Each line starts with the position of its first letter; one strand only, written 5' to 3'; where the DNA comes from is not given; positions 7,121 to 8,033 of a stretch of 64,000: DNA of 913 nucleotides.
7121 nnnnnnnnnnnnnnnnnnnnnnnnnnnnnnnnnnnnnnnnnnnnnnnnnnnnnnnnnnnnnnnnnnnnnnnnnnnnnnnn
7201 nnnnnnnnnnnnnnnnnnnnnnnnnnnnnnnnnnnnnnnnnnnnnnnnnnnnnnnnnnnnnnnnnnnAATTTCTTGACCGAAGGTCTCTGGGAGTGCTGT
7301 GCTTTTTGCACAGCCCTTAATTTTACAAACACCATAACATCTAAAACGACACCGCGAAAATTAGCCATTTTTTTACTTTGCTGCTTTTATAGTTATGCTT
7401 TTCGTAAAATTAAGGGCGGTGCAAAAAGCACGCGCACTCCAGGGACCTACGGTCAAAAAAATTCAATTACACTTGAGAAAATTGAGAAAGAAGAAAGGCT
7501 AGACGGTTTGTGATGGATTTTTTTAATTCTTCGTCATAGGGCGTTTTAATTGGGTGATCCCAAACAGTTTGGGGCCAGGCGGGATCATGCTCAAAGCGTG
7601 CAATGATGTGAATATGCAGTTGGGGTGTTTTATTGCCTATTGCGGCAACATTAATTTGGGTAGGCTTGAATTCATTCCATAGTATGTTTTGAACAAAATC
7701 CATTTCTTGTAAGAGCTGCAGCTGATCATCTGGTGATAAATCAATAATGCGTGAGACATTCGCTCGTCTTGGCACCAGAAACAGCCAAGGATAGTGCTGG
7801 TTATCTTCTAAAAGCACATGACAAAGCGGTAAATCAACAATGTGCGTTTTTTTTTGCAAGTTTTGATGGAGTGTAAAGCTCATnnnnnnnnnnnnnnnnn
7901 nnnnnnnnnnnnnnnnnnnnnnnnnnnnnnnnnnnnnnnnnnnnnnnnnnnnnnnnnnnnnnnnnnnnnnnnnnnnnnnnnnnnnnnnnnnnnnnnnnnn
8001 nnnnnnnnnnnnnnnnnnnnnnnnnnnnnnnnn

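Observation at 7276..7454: Conserved-flank hairpin module CTGGAGT-[7-bp stem]-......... with compensatory stem changes at five loci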

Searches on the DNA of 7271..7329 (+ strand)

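Call 54: build_rna_model(alignment_id=A1, structure=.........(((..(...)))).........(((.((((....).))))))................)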
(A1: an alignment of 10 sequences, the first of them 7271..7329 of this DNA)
Model R1 built from alignment A1 (10 sequences, 67 columns); structure: as given.
model positions 59; base pairs 11; branch points 1; effective number of sequences 4.71; information 0.946 bits per position. Calibrated on 0.2 Mb of random sequence (short: E-values are rough).
structure used (alignment columns):
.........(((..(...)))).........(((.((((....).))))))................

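Call 55: search_with_rna_model(model_id=R1, sources=[window, L001, L003, L004, L005, L008, L010, L011, L012, L013, L014, L015, L016, L017, L018, L019, L021, L022, L023, L024, L025, L026, L027, L030, L031, L032, L033, L034, L035, L036, L038, L039, L040, L041, L042, L043, L044, L046, L047, L048, L049, L050, L051, L052, L053, L055, L056, L057, L059, L060, L061, L062, L063, L065, L066, L067, L068, L069, L070, L072, L073, L074, L075, L076, L077, L078, L079, L080, L081], max_evalue=0.01, make_alignment=true)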
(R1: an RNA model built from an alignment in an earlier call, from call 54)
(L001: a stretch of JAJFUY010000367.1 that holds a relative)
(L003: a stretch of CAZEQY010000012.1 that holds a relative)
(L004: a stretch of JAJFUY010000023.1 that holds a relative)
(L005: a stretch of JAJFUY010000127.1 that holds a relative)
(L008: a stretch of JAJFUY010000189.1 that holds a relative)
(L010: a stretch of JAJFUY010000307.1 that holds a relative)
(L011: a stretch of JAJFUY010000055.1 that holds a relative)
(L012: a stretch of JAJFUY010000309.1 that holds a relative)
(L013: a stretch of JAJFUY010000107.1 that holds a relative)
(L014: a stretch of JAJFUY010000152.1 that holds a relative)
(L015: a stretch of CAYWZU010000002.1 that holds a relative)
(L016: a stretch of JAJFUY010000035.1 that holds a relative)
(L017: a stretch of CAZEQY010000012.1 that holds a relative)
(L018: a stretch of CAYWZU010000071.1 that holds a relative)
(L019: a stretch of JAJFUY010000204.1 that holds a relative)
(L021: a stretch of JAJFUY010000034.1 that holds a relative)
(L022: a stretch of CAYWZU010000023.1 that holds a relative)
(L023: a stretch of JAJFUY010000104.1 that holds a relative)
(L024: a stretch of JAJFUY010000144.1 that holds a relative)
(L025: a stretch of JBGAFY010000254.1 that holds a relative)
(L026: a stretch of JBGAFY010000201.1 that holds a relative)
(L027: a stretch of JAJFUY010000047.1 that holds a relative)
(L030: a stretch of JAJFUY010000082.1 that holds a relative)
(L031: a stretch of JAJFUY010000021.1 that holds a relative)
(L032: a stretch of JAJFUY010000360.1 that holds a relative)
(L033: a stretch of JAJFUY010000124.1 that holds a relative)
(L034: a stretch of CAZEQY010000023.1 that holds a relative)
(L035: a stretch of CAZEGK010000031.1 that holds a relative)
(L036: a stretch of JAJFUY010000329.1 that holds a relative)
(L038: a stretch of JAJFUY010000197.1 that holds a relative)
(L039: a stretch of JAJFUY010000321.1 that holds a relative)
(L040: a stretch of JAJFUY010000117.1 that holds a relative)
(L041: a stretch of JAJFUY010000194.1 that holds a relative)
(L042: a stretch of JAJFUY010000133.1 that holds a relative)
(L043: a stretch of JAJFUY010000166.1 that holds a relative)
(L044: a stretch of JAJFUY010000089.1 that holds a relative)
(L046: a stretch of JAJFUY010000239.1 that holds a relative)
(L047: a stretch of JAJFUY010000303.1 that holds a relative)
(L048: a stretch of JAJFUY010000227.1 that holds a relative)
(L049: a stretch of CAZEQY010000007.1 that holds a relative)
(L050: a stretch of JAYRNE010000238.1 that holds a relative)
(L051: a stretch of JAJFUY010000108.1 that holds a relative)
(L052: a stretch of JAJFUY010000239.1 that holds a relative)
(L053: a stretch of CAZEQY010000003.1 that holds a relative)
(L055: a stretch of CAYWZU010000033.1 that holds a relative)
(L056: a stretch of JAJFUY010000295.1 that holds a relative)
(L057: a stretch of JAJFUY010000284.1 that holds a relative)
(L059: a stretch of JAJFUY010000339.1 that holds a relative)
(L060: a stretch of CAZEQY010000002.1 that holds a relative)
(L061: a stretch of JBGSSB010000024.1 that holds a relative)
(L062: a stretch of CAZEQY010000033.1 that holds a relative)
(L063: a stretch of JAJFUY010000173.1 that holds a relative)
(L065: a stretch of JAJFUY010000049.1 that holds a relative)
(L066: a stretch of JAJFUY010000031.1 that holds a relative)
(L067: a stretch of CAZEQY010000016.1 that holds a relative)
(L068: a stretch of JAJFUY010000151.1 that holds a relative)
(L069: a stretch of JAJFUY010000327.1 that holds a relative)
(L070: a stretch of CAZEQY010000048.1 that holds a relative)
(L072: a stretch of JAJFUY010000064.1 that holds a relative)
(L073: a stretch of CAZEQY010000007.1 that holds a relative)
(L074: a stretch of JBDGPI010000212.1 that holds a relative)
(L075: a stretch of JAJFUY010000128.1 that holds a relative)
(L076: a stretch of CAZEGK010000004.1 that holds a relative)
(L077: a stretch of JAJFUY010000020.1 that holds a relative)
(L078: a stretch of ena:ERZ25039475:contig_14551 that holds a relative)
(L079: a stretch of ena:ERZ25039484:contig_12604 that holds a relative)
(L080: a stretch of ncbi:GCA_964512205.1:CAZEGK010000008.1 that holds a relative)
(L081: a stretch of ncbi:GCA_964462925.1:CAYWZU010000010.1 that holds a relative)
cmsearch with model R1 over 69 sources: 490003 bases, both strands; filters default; matches with E-value up to 0.01: 135.
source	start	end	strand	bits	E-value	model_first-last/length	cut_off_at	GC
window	32622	32680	-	77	8.5e-17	1-59/59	no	0.53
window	55690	55749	-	74.6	3.6e-16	1-59/59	no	0.48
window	55752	55811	+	74.4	4e-16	1-59/59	no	0.48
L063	187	245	-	73.9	5.5e-16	1-59/59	no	0.46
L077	7055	7113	-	73.9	5.5e-16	1-59/59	no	0.46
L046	295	353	+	73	9.3e-16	1-59/59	no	0.41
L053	180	238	-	72.2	1.5e-15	1-59/59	no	0.51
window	30010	30068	-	71.7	2.1e-15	1-59/59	no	0.51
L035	5190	5248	+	71.6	2.2e-15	1-59/59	no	0.51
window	32472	32530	+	71.5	2.3e-15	1-59/59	no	0.53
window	29859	29917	+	71.3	2.5e-15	1-59/59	no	0.54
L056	624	682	+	70.7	3.8e-15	1-59/59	no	0.44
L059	3963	4021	+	70.2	5e-15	1-59/59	no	0.42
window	7400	7460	-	69.9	6.2e-15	1-59/59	no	0.48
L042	6434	6492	-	69.3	8.5e-15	1-59/59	no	0.47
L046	472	530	-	69.3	8.6e-15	1-59/59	no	0.41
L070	1667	1725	+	68.6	1.3e-14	1-59/59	no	0.46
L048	5857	5915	+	68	1.9e-14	1-59/59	no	0.39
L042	6288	6346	+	67.9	2e-14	1-59/59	no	0.46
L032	128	186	-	67.5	2.5e-14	1-59/59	no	0.44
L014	7406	7464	+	66.2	5.6e-14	1-59/59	no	0.49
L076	6202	6260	+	62.5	5.2e-13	1-59/59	no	0.47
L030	551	608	+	62.2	6.2e-13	1-59/59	no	0.4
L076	6377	6437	-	61.8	8.1e-13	1-59/59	no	0.44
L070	1808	1869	-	61.4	1e-12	1-59/59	no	0.45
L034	5697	5755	-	61.1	1.2e-12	1-59/59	no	0.46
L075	4938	4995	+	61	1.3e-12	1-59/59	no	0.4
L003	7019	7079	-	60.8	1.5e-12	1-59/59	no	0.48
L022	3302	3360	-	60.3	2e-12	1-59/59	no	0.46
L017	1450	1510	-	59.6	3e-12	1-59/59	no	0.43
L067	33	93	+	59.6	3e-12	1-59/59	no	0.43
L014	7582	7638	-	59.3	3.7e-12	1-59/59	no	0.42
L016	4143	4199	+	59.1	4e-12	1-59/59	no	0.44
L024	7877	7933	+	59.1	4e-12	1-59/59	no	0.44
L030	695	751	-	59.1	4e-12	1-59/59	no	0.44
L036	7098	7154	+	59.1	4e-12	1-59/59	no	0.44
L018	718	776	+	59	4.2e-12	1-59/59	no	0.47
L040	4226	4282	-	58.8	4.9e-12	1-59/59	no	0.4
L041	45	101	-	58.8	4.9e-12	1-59/59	no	0.4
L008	5050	5106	+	58.7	5.3e-12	1-59/59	no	0.42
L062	1798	1859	+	57.7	9.7e-12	1-59/59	no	0.47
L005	834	890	+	57.6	1e-11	1-59/59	no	0.44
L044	45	105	-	57.5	1e-11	1-59/59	no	0.44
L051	981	1068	-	57.5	1.1e-11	1-59/59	no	0.48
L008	183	239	-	57.4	1.1e-11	1-59/59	no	0.39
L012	5869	5925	+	57.4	1.1e-11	1-59/59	no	0.39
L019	5104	5160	-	57.4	1.1e-11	1-59/59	no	0.39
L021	156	212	-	57.4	1.1e-11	1-59/59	no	0.39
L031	6368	6424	+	57.4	1.1e-11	1-59/59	no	0.39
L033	3093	3149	+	57.4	1.1e-11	1-59/59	no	0.39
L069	4160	4216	-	57.3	1.2e-11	1-59/59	no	0.4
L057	92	149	-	57.2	1.3e-11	1-59/59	no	0.41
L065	5586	5643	+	57.2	1.3e-11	1-59/59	no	0.41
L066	4898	4955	+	57.2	1.3e-11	1-59/59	no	0.41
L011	4761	4821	-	57.1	1.3e-11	1-59/59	no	0.46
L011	4589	4645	+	57.1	1.4e-11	1-59/59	no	0.42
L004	4185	4241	+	57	1.4e-11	1-59/59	no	0.44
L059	4140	4200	-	56.9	1.5e-11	1-59/59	no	0.43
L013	5997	6053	-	56.6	1.9e-11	1-59/59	no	0.37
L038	2419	2475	+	56.5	1.9e-11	1-59/59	no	0.4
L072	2880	2934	-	56.2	2.3e-11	1-59/59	no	0.45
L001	74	130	-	56.2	2.4e-11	1-59/59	no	0.44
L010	7388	7444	+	56.2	2.4e-11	1-59/59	no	0.44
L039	3402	3458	+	56.2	2.4e-11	1-59/59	no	0.44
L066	5075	5131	-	56.2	2.4e-11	1-59/59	no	0.44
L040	4047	4107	+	56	2.7e-11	1-59/59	no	0.46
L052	1393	1450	+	55.9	2.8e-11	1-59/59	no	0.41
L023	55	111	-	55.7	3.2e-11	1-59/59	no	0.39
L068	133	193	-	55.5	3.6e-11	1-59/59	no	0.44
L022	3153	3213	+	55.3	4.1e-11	1-59/59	no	0.41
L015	5731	5791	-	55.3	4.1e-11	1-59/59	no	0.41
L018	865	925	-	55.3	4.1e-11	1-59/59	no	0.41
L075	5115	5171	-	55.2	4.3e-11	1-59/59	no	0.44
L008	5225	5279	-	54.6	6.1e-11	1-59/59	no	0.42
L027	98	155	-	54.5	6.6e-11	1-59/59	no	0.36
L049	2984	3049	-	54.4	6.8e-11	1-59/59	no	0.42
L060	5766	5831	+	54.4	6.8e-11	1-59/59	no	0.42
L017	1267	1332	+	54.4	6.8e-11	1-59/59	no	0.42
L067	211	276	-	54.4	6.8e-11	1-59/59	no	0.42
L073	6394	6455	-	53.6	1.1e-10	1-59/59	no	0.48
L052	1553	1607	-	53.1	1.5e-10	1-59/59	no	0.44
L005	1009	1063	-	53.1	1.5e-10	1-59/59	no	0.44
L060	5919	5979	-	52.8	1.8e-10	1-59/59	no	0.44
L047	1983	2038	+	52.8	1.8e-10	1-59/59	no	0.43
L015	5584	5642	+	52.8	1.8e-10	1-59/59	no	0.49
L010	7564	7621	-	52.6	2e-10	1-59/59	no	0.4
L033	3271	3328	-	52.6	2e-10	1-59/59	no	0.4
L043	1834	1891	+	52.6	2e-10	1-59/59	no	0.4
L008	4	61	+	52.6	2e-10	1-59/59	no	0.4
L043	2013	2065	-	52.4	2.3e-10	5-59/59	5'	0.4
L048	6034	6091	-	51.7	3.5e-10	1-59/59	no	0.4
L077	6870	6937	+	51.6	3.8e-10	1-59/59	no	0.41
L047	2157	2214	-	51.4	4.3e-10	1-59/59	no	0.4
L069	3982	4038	+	51.3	4.5e-10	1-59/59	no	0.4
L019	4925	4985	+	50.9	5.6e-10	1-59/59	no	0.43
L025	2092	2150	-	50.2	8.6e-10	1-59/59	no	0.59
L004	4358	4418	-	49.9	1e-09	1-59/59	no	0.46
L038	2594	2638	-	49.9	1e-09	15-59/59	5'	0.38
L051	837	897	+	49.6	1.3e-09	1-59/59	no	0.51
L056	801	861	-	49.5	1.3e-09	1-59/59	no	0.44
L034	5501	5576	+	49.1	1.7e-09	1-59/59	no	0.47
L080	2364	2424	+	46.9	6.5e-09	1-59/59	no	0.51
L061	4350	4410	+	46.3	9.4e-09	1-59/59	no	0.51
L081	2405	2462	+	45.4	1.6e-08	1-59/59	no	0.43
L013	5819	5875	+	45.3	1.7e-08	1-59/59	no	0.39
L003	6845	6901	+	45.1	1.9e-08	1-59/59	no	0.46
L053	13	80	+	44.8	2.3e-08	1-59/59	no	0.49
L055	1421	1479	-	44.2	3.2e-08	1-59/59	no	0.41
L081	3018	3076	-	43.4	5.4e-08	1-59/59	no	0.46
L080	3056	3116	-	40.7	2.7e-07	1-59/59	no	0.52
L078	3524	3586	+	40.5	3e-07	1-59/59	no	0.51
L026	4408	4465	-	39.9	4.3e-07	1-59/59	no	0.55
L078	2734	2794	+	39.4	6e-07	1-59/59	no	0.49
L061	4481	4541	-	39.3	6.1e-07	1-59/59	no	0.57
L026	1001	1056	+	39.2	6.5e-07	1-59/59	no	0.57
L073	6193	6256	+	38.9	7.8e-07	1-59/59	no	0.44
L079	3859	3920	+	37.5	1.9e-06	1-59/59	no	0.45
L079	4171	4232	+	37.3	2.1e-06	1-59/59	no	0.47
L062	2555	2593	-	36.9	2.7e-06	22-59/59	5'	0.38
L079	3547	3608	+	36.8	2.8e-06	1-59/59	no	0.47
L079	4050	4111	-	36.6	3.1e-06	1-59/59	no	0.44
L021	1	34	+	36.6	3.2e-06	26-59/59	5'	0.35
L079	2673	2733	+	36.2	4.1e-06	1-59/59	no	0.51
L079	2863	2913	-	31.5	6.8e-05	1-59/59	no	0.49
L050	5349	5409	+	30.8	0.00011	1-59/59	no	0.56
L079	3737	3799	-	30.7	0.00011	1-59/59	no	0.49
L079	4361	4422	-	30.4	0.00013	1-59/59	no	0.52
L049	2804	2866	+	29.2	0.00028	1-59/59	no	0.43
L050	269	329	+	26.9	0.0011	1-59/59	no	0.44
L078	2868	2931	-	26.2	0.0017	1-59/59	no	0.56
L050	388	446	-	25.9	0.002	1-59/59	no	0.47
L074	549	609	+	23.3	0.0095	1-59/59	no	0.43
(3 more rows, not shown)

Alignment A2: 135 matches aligned to the model, 123 columns, each read 5' to 3' on its own strand. Consensus structure (alignment columns), stored with it:
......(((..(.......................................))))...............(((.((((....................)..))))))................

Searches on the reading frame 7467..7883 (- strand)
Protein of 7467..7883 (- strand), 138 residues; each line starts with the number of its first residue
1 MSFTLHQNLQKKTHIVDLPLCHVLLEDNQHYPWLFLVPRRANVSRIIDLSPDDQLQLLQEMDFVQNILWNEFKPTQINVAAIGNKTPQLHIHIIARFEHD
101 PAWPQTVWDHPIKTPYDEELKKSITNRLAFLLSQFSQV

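Call 18: search_protein_families(library=pfam, proteins=[window:7467-7883:-])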
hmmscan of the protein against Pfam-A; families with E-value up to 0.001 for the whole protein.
window:7467-7883:- (138 aa): 1 family
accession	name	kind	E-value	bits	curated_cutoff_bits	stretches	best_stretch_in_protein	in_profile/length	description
PF01230.28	HIT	-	8e-13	49.3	21.5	1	11-99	5-98/98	HIT domain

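Call 25: find_encoding_contigs(protein=window:7467-7883:-, flank=4000, max_places=6)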
Protein window:7467-7883:- (138 aa): 1 contig read that carries it; 1 place shown.
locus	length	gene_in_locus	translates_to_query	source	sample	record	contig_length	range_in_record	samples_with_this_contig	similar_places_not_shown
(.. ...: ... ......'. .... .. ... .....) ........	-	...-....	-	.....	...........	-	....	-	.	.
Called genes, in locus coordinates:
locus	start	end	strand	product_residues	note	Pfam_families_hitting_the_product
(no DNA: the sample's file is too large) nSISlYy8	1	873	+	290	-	?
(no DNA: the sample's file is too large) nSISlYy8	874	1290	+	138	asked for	PF01230:HIT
